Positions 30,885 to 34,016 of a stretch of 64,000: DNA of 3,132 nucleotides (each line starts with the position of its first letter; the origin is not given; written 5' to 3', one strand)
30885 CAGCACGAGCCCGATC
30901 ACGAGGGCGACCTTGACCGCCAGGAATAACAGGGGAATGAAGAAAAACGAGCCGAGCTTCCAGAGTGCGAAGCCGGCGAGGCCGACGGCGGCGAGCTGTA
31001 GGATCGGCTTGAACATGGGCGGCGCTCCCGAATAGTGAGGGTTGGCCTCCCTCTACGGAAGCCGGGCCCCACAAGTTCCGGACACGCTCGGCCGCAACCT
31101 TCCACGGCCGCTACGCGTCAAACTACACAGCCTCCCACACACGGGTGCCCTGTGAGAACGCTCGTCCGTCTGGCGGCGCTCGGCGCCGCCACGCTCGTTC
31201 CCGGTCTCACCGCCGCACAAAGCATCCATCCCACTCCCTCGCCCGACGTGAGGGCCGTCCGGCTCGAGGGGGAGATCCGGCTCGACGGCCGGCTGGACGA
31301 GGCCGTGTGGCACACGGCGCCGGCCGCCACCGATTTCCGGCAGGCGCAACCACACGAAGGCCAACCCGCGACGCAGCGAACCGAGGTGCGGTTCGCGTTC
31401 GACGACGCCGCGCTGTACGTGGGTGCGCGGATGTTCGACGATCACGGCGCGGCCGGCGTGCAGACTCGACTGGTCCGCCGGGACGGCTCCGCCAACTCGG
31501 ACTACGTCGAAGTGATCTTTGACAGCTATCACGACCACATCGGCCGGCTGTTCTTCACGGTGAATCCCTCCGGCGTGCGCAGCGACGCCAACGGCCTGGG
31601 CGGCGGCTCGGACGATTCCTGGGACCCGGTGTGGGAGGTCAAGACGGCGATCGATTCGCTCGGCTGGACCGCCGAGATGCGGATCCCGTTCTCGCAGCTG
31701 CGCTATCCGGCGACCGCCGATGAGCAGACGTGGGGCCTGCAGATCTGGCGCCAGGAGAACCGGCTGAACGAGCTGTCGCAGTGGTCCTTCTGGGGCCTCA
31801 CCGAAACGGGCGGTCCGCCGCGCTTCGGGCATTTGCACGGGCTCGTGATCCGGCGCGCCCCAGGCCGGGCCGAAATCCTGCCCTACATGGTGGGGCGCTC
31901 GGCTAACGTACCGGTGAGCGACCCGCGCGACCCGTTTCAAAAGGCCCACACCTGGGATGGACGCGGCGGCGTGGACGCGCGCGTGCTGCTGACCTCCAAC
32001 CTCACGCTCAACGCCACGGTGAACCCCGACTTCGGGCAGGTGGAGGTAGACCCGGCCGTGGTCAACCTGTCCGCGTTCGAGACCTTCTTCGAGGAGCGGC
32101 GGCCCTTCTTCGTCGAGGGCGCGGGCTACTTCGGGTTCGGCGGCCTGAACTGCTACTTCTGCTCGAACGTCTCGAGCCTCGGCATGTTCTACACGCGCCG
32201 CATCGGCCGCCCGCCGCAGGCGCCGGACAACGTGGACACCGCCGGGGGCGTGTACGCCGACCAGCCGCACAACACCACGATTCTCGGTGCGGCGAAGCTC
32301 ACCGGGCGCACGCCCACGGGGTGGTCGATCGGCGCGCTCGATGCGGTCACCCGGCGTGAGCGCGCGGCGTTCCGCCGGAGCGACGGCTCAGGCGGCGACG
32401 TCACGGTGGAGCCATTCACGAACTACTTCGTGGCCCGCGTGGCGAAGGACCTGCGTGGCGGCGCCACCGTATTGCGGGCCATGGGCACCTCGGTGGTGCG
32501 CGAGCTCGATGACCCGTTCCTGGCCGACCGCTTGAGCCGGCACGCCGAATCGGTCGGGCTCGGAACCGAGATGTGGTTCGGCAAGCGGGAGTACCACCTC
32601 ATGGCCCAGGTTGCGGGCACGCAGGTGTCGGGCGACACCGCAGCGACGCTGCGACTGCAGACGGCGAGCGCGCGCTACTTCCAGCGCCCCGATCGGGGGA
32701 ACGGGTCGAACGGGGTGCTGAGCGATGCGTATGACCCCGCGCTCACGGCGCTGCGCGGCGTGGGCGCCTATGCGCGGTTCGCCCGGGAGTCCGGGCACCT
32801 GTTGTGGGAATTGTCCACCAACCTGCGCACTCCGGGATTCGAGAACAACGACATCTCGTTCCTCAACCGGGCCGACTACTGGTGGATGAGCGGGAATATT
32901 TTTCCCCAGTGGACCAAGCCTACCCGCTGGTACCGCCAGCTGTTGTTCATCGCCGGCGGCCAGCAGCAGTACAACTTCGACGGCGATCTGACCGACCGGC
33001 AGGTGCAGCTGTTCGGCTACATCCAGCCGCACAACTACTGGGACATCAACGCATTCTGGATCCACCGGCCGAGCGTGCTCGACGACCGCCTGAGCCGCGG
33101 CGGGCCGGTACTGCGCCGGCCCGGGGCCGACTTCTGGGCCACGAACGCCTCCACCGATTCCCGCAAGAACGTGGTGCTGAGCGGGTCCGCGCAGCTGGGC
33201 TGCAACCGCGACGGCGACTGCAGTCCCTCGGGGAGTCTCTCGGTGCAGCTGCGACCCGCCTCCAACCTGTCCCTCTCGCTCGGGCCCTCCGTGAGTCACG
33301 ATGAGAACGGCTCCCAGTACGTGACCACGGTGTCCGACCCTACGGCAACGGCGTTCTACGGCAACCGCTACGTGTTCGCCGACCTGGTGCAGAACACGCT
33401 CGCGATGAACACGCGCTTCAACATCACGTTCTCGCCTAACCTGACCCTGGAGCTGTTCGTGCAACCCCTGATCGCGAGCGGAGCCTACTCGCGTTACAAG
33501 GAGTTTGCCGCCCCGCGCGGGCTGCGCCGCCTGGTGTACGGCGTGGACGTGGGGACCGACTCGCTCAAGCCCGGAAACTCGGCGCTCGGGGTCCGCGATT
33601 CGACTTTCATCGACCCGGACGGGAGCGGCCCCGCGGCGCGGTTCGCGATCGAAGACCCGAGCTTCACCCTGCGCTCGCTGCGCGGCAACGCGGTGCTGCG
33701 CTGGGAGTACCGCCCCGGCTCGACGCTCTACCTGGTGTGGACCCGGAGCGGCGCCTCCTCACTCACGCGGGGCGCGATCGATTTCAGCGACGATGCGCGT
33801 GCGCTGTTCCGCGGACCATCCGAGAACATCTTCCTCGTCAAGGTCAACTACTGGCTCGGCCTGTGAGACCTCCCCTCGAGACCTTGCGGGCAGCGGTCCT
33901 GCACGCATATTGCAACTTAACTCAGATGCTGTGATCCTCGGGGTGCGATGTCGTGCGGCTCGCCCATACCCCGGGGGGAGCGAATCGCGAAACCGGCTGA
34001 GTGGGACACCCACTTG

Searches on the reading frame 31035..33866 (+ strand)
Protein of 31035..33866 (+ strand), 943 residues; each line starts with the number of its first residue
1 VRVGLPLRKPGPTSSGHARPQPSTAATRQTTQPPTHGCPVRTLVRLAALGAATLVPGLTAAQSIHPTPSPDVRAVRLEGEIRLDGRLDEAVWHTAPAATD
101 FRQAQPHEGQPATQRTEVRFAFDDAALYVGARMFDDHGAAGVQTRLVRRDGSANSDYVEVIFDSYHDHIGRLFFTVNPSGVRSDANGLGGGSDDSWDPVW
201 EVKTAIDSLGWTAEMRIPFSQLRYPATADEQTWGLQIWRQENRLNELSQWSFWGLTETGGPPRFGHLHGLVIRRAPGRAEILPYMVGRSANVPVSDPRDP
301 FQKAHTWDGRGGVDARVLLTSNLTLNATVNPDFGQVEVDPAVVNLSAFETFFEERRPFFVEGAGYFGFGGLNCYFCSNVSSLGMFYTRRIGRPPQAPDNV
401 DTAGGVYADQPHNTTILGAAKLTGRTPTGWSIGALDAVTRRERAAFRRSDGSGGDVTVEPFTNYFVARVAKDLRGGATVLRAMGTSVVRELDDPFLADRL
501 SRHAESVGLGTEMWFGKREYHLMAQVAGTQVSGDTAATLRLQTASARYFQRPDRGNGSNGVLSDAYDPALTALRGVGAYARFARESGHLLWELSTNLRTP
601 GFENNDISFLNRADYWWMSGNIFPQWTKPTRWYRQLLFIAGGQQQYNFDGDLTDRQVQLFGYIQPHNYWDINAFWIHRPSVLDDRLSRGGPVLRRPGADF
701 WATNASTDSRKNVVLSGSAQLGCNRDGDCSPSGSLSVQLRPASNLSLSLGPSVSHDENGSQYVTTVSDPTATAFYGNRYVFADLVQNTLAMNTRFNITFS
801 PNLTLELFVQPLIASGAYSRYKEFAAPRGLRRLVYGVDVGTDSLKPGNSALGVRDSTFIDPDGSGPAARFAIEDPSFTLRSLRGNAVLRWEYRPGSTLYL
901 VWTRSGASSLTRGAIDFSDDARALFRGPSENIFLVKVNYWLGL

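Call 72: search_protein_families(library=pfam, proteins=[window:31035-33866:+], max_evalue=0.0001)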
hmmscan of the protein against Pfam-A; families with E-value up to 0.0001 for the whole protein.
window:31035-33866:+ (943 aa): 2 families
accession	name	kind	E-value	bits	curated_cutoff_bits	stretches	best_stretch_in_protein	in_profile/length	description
PF19313.5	DUF5916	-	3e-54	185.2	22.6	1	278-810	4-467/572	Domain of unknown function (DUF5916)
PF06452.16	CBM9_1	-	3.6e-08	33.9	23.4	1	83-238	1-147/185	Carbohydrate family 9 binding domain-like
